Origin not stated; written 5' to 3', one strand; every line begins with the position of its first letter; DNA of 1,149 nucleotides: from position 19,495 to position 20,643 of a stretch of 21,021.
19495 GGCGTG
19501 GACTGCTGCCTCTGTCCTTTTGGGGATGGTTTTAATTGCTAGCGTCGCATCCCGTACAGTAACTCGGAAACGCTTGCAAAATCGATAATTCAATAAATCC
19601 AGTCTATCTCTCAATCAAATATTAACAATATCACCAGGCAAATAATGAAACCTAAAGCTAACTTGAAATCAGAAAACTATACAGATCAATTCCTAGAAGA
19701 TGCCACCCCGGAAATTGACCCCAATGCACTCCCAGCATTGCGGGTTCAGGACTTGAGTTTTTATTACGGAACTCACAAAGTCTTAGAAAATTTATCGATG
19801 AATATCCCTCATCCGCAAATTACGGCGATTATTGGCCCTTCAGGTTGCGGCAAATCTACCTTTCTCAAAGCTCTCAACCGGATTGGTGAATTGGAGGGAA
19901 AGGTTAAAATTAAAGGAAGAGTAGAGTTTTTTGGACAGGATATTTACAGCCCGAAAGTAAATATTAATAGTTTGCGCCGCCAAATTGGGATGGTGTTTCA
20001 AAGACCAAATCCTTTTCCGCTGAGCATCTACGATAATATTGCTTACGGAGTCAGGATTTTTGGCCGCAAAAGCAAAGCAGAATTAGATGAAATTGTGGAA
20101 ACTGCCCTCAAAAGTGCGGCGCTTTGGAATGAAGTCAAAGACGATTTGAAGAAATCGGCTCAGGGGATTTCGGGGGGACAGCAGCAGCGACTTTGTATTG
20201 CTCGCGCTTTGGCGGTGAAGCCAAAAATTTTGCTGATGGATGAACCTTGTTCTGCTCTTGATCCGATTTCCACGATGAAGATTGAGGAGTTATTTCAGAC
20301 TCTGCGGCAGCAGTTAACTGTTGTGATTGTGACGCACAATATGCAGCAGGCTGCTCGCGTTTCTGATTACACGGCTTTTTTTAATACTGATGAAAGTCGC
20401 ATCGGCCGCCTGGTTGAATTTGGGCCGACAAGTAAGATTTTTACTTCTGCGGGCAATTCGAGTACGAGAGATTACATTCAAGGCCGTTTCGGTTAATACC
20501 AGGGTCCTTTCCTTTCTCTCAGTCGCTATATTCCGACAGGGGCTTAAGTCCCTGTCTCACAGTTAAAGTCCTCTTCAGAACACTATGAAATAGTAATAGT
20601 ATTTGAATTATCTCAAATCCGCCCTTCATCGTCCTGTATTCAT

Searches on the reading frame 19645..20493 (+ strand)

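Call 6: search_protein_families(library=pfam, proteins=[window:19645-20493:+], max_evalue=0.01)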
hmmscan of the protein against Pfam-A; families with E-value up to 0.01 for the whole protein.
window:19645-20493:+ (283 aa): 14 families
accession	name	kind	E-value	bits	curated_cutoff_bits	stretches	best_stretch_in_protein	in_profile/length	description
PF00005.33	ABC_tran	-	1.3e-31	110.5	25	1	47-202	1-136/137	ABC transporter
PF13304.12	AAA_21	-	5.2e-12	46.9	27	2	59-110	1-45/304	AAA domain, putative AbiEii toxin, Type IV TA system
PF02463.25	SMC_N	-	2.7e-09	37.2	40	1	55-246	22-212/220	RecF/RecN/SMC N terminal domain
PF13476.12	AAA_23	-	5.7e-05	24.3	27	1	50-95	13-55/201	AAA domain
PF20703.3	nSTAND1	-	5.9e-05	23.3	27.1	1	29-76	5-52/379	Novel STAND NTPase 1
PF13401.12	AAA_22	-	7.8e-05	23.4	27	1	56-159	4-83/130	AAA domain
PF03193.22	RsgA_GTPase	-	0.00017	21.9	30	1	43-79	93-128/174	RsgA GTPase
PF09818.15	ABC_ATPase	-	0.0004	19.9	23.2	0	52-79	75-101/283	P-loop domain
PF13175.12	AAA_15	-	0.00043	20.4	32.1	1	49-170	16-124/374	AAA ATPase domain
PF00931.28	NB-ARC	-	0.00047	19.9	23.5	1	44-241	6-146/248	NB-ARC domain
PF13555.12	AAA_29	-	0.0006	20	27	1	54-78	19-43/61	P-loop containing region of AAA domain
PF03215.21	Rad17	-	0.00076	19.9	23.8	1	55-80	43-68/186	Rad17 P-loop domain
PF25201.1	nSTAND6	-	0.0049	17.4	27.7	0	41-90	2-51/148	Novel STAND NTPase 6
PF13604.12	AAA_30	-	0.0051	17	27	0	58-85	19-46/191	AAA domain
